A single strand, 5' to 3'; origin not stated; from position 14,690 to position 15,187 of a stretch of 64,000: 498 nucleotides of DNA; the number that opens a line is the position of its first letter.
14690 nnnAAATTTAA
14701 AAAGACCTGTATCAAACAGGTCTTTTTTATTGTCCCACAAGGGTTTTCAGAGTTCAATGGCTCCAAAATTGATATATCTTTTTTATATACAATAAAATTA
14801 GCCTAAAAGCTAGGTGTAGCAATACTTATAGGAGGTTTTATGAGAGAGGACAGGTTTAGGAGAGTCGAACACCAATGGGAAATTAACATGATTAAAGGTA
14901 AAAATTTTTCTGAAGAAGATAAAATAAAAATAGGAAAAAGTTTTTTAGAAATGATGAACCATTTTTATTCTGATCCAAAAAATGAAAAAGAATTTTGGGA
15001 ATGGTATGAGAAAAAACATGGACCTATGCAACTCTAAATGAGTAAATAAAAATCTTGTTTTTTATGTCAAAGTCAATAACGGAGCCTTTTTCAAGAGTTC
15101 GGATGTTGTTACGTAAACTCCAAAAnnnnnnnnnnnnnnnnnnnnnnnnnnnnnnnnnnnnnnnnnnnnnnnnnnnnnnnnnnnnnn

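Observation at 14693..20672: Cassette-like variable block between tRNA-Ala and the photolyase gene, with no visible recombinase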

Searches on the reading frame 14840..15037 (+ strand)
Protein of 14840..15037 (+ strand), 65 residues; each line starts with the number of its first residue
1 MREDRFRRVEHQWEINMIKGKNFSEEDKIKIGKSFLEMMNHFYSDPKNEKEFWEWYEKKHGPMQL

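Call 7: search_protein_families(library=pfam, proteins=[window:14840-15037:+], max_evalue=0.1)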
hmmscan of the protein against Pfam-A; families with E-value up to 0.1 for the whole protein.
window:14840-15037:+ (65 aa): 0 families

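Call 18: search_protein_families(library=phrogs, proteins=[window:14840-15037:+], max_evalue=0.1)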
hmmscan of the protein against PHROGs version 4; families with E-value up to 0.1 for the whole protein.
window:14840-15037:+ (65 aa): 1 family
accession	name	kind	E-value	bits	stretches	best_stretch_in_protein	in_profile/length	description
phrog_14553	-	unknown function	0.0062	17.5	1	33-61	5-33/52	-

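Call 19: search_protein_families(library=padloc, proteins=[window:14840-15037:+], max_evalue=0.1)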
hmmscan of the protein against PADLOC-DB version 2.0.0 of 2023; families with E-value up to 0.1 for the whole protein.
window:14840-15037:+ (65 aa): 0 families

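Call 20: search_protein_families(library=ncbifam, proteins=[window:14840-15037:+], max_evalue=0.1)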
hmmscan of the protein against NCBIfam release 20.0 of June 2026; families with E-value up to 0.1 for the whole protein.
window:14840-15037:+ (65 aa): 0 families

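Call 30: find_encoding_contigs(protein=window:14840-15037:+, flank=10000, max_places=10)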
Protein window:14840-15037:+ (65 aa): 22 contigs read that carry it; 10 places shown.
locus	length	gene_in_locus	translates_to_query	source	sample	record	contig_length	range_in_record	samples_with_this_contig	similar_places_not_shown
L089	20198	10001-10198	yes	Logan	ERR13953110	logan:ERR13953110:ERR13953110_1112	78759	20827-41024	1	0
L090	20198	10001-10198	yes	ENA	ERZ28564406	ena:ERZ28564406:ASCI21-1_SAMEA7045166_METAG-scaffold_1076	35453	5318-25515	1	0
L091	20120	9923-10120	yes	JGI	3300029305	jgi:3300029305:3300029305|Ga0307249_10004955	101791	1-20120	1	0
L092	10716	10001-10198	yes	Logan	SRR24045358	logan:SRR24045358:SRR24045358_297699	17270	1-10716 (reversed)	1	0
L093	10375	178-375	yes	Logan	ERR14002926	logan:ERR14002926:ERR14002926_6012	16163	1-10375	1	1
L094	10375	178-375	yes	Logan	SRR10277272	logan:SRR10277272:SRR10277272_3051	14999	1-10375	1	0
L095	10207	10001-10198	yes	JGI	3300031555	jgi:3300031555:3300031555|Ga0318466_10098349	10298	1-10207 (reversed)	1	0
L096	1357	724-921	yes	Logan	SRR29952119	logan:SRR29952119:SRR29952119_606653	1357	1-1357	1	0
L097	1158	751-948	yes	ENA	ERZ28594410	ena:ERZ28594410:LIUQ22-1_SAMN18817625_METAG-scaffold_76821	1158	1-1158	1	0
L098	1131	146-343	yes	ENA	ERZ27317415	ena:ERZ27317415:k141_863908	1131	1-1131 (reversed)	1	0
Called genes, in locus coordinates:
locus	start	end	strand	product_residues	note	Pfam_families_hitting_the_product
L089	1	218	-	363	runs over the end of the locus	PF00109:ketoacyl-synt, PF08545:ACP_syn_III (faint), PF02801:Ketoacyl-synt_C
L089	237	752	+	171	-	PF13723:Ketoacyl-synt_2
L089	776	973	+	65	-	-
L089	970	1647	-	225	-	-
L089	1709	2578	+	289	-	PF08486:SpoIID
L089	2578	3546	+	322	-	PF08240:ADH_N, PF00107:ADH_zinc_N, PF13602:ADH_zinc_N_2 (faint)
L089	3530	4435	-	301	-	-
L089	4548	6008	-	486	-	PF01225:Mur_ligase, PF08245:Mur_ligase_M, PF02875:Mur_ligase_C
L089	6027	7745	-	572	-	PF03717:PBP_dimer, PF00905:Transpeptidase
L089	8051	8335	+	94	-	-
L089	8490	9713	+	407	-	PF06838:Met_gamma_lyase, PF01053:Cys_Met_Meta_PP (weak)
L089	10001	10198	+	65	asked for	-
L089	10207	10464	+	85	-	-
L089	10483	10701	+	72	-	PF13560:HTH_31 (weak), PF12844:HTH_19, PF01381:HTH_3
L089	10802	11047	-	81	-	PF13146:TRL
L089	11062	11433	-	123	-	PF13146:TRL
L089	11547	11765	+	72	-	PF13560:HTH_31, PF12844:HTH_19 (weak), PF01381:HTH_3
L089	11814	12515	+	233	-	-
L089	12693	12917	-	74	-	-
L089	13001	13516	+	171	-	-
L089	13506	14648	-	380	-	PF05050:Methyltransf_21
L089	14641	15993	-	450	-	PF01128:IspD, PF12804:NTP_transf_3 (weak), PF23441:SDR (faint), PF00106:adh_short, PF08659:KR, PF13561:adh_short_C2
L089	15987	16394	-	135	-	PF22674:C2185-like_N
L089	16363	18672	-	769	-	PF00535:Glycos_transf_2, PF10111:Glyco_tranf_2_2, PF13641:Glyco_tranf_2_3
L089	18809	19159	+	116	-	PF12844:HTH_19, PF13560:HTH_31 (weak), PF01381:HTH_3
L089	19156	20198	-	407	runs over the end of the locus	-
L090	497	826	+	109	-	-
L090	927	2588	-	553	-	-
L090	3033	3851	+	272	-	-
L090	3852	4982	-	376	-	PF13102:Phage_int_SAM_5, PF14659:Phage_int_SAM_3 (weak), PF22022:Phage_int_M (faint), PF00589:Phage_integrase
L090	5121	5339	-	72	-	PF12728:HTH_17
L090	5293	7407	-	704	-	PF05272:VapE-like_dom (weak)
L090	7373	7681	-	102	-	PF21686:LigD_Prim-Pol (weak)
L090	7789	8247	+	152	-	-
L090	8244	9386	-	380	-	PF13784:Fic_N, PF02661:Fic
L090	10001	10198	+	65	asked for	-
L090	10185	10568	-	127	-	-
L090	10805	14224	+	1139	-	PF04313:HSDR_N, PF13588:HSDR_N_2 (faint), PF00270:DEAD (weak), PF04851:ResIII, PF18766:SWI2_SNF2, PF08463:EcoEI_R_C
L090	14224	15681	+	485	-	PF12161:HsdM_N (weak), PF02384:N6_Mtase, PF07669:Eco57I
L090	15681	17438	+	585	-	PF01420:Methylase_S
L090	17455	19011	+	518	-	PF02463:SMC_N (weak), PF13175:AAA_15, PF13476:AAA_23, PF13304:AAA_21, PF12476:DUF3696 (weak)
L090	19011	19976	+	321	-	-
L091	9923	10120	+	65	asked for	-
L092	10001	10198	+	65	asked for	-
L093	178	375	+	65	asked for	-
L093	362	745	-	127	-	-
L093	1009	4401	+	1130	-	PF04313:HSDR_N, PF13588:HSDR_N_2 (faint), PF04851:ResIII, PF00270:DEAD (weak), PF18766:SWI2_SNF2, PF08463:EcoEI_R_C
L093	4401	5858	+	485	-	PF12161:HsdM_N (weak), PF02384:N6_Mtase, PF07669:Eco57I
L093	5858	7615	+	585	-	PF01420:Methylase_S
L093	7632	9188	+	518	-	PF02463:SMC_N (weak), PF13175:AAA_15, PF13476:AAA_23, PF13304:AAA_21, PF12476:DUF3696 (weak)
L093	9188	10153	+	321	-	-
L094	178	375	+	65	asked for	-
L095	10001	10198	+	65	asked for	-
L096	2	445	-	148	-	?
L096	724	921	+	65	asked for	-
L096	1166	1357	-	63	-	?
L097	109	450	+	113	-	PF00636:Ribonuclease_3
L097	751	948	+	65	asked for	-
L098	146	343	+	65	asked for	-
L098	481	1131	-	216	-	?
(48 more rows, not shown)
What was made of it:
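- On tRNA-integrated genomic island / integrative element: By contrast, the feature is met in relative L090 (call 30).
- On Anti-phage defence island: In L090 and L093, a type I R-M system does occupy the equivalent position (call 30).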

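Call 80: search_solved_structures(query=window:14840-15037:+, max_evalue=1)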
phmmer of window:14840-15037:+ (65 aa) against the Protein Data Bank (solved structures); distinct sequences matched with E-value up to 1: 2.
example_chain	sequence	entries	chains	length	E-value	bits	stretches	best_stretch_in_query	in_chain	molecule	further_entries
7qca_SR0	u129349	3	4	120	0.34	14.6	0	17-45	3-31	eS17 SR0 | eS17 | 40S ribosomal protein S17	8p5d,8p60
8otz_Br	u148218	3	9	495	0.99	13.1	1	24-62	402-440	Meiosis-specific nuclear structural protein 1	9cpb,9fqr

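Call 84: find_related_loci(query=window:14840-15037:+, collection=metagenome_contigs, flank=10000)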
Query window:14840-15037:+ (65 aa) in metagenome_contigs; peptide patterns used: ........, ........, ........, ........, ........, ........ (x = any residue, [..] = any of these).
183 stretches matched a pattern, but none encodes a relative of the query by tblastn (E <= 1e-3).
